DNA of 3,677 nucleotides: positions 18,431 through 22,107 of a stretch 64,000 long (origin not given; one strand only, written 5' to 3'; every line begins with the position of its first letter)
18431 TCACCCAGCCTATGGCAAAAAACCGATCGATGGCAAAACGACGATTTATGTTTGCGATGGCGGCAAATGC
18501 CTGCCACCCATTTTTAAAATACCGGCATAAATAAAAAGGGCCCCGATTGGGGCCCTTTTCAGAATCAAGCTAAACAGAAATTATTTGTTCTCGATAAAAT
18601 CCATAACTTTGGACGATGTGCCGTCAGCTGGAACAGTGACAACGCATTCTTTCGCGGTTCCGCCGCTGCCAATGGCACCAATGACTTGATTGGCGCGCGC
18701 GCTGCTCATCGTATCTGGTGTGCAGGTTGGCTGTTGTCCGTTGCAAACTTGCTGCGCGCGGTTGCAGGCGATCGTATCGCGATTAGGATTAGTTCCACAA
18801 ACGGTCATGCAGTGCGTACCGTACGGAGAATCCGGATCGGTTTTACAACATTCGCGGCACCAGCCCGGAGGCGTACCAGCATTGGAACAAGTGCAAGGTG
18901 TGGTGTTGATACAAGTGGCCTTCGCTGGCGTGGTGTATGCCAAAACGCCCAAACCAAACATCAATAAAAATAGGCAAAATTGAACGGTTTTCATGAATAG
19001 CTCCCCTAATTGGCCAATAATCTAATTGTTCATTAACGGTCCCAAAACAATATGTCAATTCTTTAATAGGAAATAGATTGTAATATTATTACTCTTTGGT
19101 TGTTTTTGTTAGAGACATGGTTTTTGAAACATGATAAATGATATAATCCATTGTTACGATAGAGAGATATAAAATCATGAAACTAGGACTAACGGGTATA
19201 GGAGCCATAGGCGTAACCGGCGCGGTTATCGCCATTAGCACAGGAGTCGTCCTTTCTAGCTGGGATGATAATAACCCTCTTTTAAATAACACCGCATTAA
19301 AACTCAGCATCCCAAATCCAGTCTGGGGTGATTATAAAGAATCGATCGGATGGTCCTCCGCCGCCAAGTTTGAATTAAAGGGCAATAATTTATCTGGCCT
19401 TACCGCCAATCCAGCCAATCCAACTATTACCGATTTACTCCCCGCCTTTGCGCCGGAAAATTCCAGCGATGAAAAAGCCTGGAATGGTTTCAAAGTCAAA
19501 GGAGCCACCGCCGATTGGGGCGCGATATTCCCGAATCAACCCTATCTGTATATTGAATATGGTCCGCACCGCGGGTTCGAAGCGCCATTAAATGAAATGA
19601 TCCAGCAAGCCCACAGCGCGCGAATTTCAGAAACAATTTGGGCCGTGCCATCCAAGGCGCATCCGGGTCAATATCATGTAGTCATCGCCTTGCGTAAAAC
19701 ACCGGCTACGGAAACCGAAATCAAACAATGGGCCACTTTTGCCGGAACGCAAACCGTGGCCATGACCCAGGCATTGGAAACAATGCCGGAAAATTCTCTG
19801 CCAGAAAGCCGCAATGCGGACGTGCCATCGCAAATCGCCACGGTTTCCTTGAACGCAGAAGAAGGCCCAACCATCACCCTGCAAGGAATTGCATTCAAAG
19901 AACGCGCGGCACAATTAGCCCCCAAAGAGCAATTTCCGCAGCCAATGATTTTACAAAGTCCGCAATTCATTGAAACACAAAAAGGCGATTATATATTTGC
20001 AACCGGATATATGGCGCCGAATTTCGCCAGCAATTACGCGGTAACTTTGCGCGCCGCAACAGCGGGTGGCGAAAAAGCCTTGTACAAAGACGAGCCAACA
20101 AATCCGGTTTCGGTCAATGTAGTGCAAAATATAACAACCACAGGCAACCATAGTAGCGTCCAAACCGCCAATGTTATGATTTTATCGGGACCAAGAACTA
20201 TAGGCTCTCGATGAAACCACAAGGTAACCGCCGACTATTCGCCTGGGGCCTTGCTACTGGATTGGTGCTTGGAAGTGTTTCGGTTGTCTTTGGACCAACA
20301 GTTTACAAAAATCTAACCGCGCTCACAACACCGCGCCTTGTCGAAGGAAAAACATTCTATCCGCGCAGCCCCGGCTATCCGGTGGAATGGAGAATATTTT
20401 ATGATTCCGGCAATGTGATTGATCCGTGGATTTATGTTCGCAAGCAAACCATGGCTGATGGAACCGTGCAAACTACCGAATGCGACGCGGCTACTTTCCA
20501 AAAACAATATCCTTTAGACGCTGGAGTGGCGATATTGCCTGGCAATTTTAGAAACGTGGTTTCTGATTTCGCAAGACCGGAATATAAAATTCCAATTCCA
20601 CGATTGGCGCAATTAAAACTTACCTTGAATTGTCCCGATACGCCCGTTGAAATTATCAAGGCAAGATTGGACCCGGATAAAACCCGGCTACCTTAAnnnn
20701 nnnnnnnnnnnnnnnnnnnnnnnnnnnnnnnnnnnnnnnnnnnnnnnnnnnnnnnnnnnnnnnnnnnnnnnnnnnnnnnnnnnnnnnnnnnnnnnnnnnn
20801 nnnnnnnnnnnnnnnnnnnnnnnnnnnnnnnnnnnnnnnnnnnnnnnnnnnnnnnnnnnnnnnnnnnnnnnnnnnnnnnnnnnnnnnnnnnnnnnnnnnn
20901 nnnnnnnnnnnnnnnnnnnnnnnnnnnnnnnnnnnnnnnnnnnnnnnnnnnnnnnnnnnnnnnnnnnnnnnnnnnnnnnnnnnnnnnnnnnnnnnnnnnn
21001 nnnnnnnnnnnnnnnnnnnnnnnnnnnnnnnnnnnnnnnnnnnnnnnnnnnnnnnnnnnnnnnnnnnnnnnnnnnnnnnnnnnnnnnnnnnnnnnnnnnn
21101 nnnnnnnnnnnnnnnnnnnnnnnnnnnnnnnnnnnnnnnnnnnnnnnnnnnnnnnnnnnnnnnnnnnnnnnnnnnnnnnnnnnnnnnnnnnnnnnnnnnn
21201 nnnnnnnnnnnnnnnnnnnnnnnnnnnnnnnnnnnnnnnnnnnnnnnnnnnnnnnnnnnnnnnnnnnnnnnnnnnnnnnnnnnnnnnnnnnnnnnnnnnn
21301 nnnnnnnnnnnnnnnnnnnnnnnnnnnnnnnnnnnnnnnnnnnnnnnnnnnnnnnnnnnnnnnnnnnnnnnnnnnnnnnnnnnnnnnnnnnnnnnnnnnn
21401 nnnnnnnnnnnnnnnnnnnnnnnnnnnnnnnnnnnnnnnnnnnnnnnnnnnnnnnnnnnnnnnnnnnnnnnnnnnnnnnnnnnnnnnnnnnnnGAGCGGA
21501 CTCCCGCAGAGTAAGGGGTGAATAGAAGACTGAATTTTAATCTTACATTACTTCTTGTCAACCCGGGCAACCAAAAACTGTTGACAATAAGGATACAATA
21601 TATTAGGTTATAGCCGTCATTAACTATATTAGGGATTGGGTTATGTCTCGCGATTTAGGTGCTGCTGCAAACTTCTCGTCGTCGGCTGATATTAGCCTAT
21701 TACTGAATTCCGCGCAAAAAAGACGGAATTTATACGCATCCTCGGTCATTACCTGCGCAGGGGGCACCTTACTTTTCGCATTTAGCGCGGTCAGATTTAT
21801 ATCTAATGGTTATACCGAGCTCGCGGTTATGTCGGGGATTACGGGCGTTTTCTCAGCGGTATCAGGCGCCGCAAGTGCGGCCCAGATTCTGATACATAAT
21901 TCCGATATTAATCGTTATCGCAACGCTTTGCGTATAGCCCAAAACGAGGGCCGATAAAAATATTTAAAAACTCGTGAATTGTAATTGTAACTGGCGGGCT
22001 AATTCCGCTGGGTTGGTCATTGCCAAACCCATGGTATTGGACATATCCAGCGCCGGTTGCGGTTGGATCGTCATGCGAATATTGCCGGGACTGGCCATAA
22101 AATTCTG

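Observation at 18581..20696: Secreted cysteine-rich mini-protein divergently paired with a coupled two-gene membrane module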

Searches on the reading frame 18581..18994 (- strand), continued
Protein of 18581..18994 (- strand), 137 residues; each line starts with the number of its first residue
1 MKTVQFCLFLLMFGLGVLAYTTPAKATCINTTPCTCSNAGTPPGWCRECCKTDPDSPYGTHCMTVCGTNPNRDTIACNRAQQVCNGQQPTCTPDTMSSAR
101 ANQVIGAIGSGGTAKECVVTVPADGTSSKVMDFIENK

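Call 68: fold_search(model_id=the predicted structure, library=viral)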
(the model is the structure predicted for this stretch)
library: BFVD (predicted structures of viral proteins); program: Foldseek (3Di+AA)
matches with E <= 10: 107; with E <= 0.001: 0
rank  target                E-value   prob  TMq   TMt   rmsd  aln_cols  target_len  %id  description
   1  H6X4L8                9.7e-01  0.28  0.18  0.26  18.2        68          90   18  Uncharacterized protein [Klebsiella phage vB_KleM_RaK2]
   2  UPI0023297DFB         1.5e+00  0.16  0.21  0.14  12.0        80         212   15  (no name look-up for this kind of identifier)
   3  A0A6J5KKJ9            1.5e+00  0.14  0.21  0.21  11.0       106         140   12  Lipoprotein [uncultured Caudovirales phage]
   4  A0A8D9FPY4            2.1e+00  0.04  0.18  0.11   6.0        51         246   12  Uncharacterized protein [uncultured marine phage]
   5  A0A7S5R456            2.3e+00  0.11  0.21  0.20   5.1        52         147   12  (no name in the UniProt tables at hand)
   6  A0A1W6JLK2            2.3e+00  0.08  0.19  0.17  14.3        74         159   16  Uncharacterized protein [Lactococcus phage AM8]
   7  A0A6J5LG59            2.6e+00  0.12  0.24  0.03  10.2        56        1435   12  Uncharacterized protein [uncultured Caudovirales phage]
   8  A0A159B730            2.6e+00  0.08  0.21  0.13  17.9        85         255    9  Thioredoxin [Escherichia phage HY03]
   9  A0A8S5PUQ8            2.7e+00  0.14  0.22  0.26   3.2        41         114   20  Uncharacterized protein [Siphoviridae sp. ctrAf3]
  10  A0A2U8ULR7            2.7e+00  0.08  0.18  0.25   7.2        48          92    8  Uncharacterized protein [Microbacterium phage Squash]
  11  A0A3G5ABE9            3.3e+00  0.02  0.16  0.13   9.6        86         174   13  Uncharacterized protein [Hyperionvirus sp.]
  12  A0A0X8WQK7            3.5e+00  0.10  0.19  0.03   3.7        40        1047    8  (no name in the UniProt tables at hand)
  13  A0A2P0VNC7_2          3.7e+00  0.11  0.22  0.04   3.1        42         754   10  Uncharacterized protein [Tetraselmis virus 1]
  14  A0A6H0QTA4            3.7e+00  0.08  0.27  0.42   5.5        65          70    8  (no name in the UniProt tables at hand)
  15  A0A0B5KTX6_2          3.7e+00  0.06  0.20  0.02  10.5        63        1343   13  RNA-directed RNA polymerase L [Xinzhou Spider Virus]
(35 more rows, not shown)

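Call 69: search_protein_families(library=pfam, alignment_id=A1, max_evalue=5)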
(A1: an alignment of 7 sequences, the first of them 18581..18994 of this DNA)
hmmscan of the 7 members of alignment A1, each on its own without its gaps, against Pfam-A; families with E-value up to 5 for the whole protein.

A. member 1, window:18581-18994:- (137 aa): 0 families

B. families by the number of members that match (of 7 scanned): 3 families
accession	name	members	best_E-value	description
PF21827.1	New_glue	2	0.04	New glue protein family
PF00111.32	Fer2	1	0.22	2Fe-2S iron-sulfur cluster binding domain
PF18264.7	preSET_CXC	1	3.5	CXC domain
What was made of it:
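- On Knottin / defensin / cysteine-stabilised alpha-beta peptides: No Pfam hit at E<=5 for any member (call 69).
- On Kazal-type inhibitors: No hit for any of the 7 members (call 69).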

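Call 85: search_solved_structures(query=window:18581-18994:-, max_evalue=10)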
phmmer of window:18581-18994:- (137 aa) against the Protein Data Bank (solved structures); distinct sequences matched with E-value up to 10: 0.

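Call 89: find_related_loci(query=A1, collection=viral_contigs, flank=3000)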
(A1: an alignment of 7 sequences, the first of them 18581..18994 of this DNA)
Query A1 (137 aa) in viral_contigs; peptide patterns used: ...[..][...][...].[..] (x = any residue, [..] = any of these).
19 stretches matched a pattern, but none encodes a relative of the query by tblastn (E <= 1e-3).

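Call 90: search_dna_similar(query=window:18581-18994:-, collection=plasmids, mode=protein, max_evalue=0.001)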
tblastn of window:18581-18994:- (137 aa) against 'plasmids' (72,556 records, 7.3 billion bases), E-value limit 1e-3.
No match.
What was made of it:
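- Tried and rejected: Viral contigs and plasmids gave nothing (calls 89, 90).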

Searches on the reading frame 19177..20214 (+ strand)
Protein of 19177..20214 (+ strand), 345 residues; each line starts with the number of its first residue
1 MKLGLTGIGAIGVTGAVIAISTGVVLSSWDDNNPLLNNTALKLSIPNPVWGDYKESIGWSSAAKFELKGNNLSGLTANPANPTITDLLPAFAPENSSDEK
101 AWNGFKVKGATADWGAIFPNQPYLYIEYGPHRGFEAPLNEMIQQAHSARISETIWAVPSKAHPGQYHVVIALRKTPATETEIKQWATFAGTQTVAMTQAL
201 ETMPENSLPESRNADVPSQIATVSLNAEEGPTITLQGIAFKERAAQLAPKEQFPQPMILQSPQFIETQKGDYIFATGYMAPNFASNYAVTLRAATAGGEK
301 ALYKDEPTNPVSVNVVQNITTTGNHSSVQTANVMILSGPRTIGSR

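Call 5: search_protein_families(library=pfam, proteins=[window:19177-20214:+], max_evalue=0.1)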
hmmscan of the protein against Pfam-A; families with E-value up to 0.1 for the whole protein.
window:19177-20214:+ (345 aa): 0 families

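Call 6: search_protein_families(library=ncbifam, proteins=[window:19177-20214:+], max_evalue=1)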
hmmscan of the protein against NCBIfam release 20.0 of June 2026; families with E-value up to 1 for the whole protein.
window:19177-20214:+ (345 aa): 1 family
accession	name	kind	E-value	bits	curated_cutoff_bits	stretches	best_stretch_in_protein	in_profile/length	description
NF008228.0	PRK10995.1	equivalog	0.043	13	162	1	140-200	109-169/223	MarC family NAAT transporter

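Call 10: find_homologous_proteins(query=window:19177-20214:+, max_evalue=0.01)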
Query window:19177-20214:+ (345 aa): 1 proteins with E <= 0.01 among 2033 candidates.
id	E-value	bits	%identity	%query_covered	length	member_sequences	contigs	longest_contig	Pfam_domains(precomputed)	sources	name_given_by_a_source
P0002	1.2e-226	769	100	100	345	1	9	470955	-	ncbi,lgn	-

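Call 11: find_encoding_contigs(protein=P0002, flank=1000, max_places=10)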
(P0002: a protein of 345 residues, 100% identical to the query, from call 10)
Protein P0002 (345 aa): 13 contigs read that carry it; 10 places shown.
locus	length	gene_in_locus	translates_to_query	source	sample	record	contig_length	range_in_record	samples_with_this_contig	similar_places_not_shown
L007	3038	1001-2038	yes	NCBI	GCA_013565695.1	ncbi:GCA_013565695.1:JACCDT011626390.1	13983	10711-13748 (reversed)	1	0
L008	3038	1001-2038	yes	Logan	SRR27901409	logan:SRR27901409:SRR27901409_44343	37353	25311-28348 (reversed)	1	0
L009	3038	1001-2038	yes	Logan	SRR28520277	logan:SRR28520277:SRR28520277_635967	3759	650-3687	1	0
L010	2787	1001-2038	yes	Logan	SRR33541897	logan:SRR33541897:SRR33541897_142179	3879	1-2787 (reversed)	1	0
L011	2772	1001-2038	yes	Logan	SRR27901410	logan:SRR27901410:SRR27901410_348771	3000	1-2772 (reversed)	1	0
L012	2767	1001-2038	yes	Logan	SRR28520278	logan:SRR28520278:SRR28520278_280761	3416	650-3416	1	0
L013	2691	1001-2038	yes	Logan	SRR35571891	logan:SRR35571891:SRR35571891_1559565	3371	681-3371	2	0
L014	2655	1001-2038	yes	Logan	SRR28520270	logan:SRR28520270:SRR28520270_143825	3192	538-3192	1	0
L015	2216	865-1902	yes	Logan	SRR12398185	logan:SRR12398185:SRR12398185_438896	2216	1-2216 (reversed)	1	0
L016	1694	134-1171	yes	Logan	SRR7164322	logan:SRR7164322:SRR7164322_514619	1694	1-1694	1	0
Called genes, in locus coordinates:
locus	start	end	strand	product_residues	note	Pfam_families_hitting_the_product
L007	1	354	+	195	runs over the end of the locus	?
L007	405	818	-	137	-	-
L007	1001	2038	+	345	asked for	-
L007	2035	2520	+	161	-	-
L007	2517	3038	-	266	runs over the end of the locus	PF01738:DLH, PF12146:Hydrolase_4 (faint), PF00326:Peptidase_S9 (faint), PF02230:Abhydrolase_2 (weak)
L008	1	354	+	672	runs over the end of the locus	PF03190:Thioredox_DsbH, PF13899:Thioredoxin_7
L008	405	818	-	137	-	-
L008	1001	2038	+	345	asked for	-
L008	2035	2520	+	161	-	-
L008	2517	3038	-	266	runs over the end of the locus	PF01738:DLH, PF12146:Hydrolase_4 (faint), PF00326:Peptidase_S9 (faint), PF02230:Abhydrolase_2 (weak)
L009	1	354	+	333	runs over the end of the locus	?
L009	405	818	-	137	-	-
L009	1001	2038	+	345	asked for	-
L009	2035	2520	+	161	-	-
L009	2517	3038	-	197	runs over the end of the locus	?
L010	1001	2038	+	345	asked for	-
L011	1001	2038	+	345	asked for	-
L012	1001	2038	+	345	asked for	-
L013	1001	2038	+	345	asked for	-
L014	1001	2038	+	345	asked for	-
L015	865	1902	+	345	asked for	-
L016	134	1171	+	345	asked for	-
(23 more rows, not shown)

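Call 41: find_homologous_proteins(query=A2, max_evalue=0.01)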
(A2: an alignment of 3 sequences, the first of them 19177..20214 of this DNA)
Query A2 (3 sequences) (345 aa, profile of the alignment): 2 proteins with E <= 0.01 among 7726 candidates.
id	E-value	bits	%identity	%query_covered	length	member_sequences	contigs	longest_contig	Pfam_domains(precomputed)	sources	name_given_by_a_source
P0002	2.1e-171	588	100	100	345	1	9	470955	-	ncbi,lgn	-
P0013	4.0e-135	469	28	61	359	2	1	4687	-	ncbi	-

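Call 55: predict_structure(alignment_id=A3)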
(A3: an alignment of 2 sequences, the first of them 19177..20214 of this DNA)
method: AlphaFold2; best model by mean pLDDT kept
length: 345 residues; sequences in the alignment: 2
mean_pLDDT: 30.8   pTM: 0.26
mean pLDDT of the five models: 30.8, 30.4, 30.4, 29.4, 29.4
residues with pLDDT >= 90: 0; 70-90: 0; 50-70: 0; < 50: 345
segments of 3 or more residues with pLDDT < 50: 1-345
pLDDT, mean of each block of 10 residues (from residue 1): 24 21 24 27 25 25 27 29 35 35 34 34 44 40 40 41 45 36 29 28 27 24 27 29 28 24 28 26 31 37 35 31 30 31 29
secondary structure, 60 per line:
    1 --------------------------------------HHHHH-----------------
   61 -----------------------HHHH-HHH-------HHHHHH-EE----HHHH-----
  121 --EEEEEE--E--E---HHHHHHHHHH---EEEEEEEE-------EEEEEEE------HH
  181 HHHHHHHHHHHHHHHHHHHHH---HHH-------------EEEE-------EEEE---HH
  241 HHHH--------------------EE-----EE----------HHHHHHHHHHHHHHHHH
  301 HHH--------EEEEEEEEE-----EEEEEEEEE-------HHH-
elements in order: H39-43 H84-87 H99-104 H112-115 E123-128 H138-147 E151-158 E166-172 H179-201 E221-224 E232-235 H239-244 H284-303 E312-320 E326-334
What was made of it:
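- The model of the 345-aa protein is unusable (pLDDT 31, call 55).
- Tried and rejected: AlphaFold2 of the 345-aa protein from a 2-sequence alignment gave pLDDT 31 and is unusable (call 55).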

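Call 56: search_solved_structures(query=A2, max_evalue=10)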
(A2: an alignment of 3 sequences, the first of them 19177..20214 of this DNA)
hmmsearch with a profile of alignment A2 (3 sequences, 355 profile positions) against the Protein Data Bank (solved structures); distinct sequences matched with E-value up to 10: 1.
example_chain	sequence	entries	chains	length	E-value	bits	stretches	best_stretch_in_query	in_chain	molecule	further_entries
3uaf_A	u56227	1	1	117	0.59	12.5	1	109-142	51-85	TTR-52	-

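Call 57: search_protein_families(library=padloc, proteins=[window:19177-20214:+], max_evalue=1)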
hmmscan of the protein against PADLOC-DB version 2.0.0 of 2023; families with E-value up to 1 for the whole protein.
window:19177-20214:+ (345 aa): 1 family
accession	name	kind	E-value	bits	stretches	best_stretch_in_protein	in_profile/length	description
PDLC02973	WGR_XIII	-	0.036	10.5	1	136-212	708-785/973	-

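Call 58: search_protein_families(library=phrogs, proteins=[window:19177-20214:+], max_evalue=1)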
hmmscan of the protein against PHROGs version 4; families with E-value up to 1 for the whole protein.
window:19177-20214:+ (345 aa): 0 families

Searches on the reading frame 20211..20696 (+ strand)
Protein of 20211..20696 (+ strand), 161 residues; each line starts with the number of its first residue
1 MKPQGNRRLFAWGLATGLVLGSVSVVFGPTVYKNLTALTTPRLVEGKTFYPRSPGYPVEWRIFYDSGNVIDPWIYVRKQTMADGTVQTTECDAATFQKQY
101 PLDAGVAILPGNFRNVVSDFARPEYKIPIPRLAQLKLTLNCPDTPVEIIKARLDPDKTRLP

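Call 5: search_protein_families(library=pfam, proteins=[window:20211-20696:+], max_evalue=0.1)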
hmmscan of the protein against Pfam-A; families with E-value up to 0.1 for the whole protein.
window:20211-20696:+ (161 aa): 0 families

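Call 6: search_protein_families(library=ncbifam, proteins=[window:20211-20696:+], max_evalue=1)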
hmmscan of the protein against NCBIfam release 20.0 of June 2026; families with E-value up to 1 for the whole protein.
window:20211-20696:+ (161 aa): 1 family
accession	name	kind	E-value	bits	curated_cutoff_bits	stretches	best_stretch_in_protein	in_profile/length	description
NF047511.1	LIC_11959_fam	equivalog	0.12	12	125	1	30-65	22-58/156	LIC_11959 family protein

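Call 57: search_protein_families(library=padloc, proteins=[window:20211-20696:+], max_evalue=1)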
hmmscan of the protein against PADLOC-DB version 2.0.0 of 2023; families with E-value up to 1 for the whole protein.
window:20211-20696:+ (161 aa): 0 families

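Call 58: search_protein_families(library=phrogs, proteins=[window:20211-20696:+], max_evalue=1)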
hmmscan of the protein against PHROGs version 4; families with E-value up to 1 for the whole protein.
window:20211-20696:+ (161 aa): 0 families

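Call 84: search_solved_structures(query=window:20211-20696:+, max_evalue=10)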
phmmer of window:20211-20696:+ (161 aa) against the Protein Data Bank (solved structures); distinct sequences matched with E-value up to 10: 2.
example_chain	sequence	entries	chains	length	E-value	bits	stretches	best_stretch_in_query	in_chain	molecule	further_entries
1m56_C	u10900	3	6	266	0.22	14.4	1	4-34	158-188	CYTOCHROME C OXIDASE | Cytochrome c oxidase polypeptide III (Cytochrome AA3 subunit 3)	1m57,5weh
4ix8_A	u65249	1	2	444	1.7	11.5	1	39-75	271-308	Tyrosine aminotransferase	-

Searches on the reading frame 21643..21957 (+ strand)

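Call 6: search_protein_families(library=ncbifam, proteins=[window:21643-21957:+], max_evalue=1)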
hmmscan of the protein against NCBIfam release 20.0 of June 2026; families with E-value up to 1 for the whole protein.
window:21643-21957:+ (104 aa): 2 families
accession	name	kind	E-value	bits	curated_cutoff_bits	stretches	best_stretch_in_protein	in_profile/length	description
NF033634.1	SLATT_1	domain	0.0048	16.9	41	1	23-95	17-87/132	SLATT domain-containing protein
NF045846.1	MSC0882_dom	subfamily_domain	0.11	11.6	60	1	33-99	19-89/244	MSC_0882 family membrane protein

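Call 57: search_protein_families(library=padloc, proteins=[window:21643-21957:+], max_evalue=1)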
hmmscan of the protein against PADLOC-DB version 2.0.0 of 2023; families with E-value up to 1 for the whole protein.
window:21643-21957:+ (104 aa): 1 family
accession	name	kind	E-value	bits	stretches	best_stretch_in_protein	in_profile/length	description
PDLC04922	PDC-S14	-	0.051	10.8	1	21-66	236-279/305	-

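Call 58: search_protein_families(library=phrogs, proteins=[window:21643-21957:+], max_evalue=1)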
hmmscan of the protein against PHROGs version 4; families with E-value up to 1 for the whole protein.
window:21643-21957:+ (104 aa): 0 families
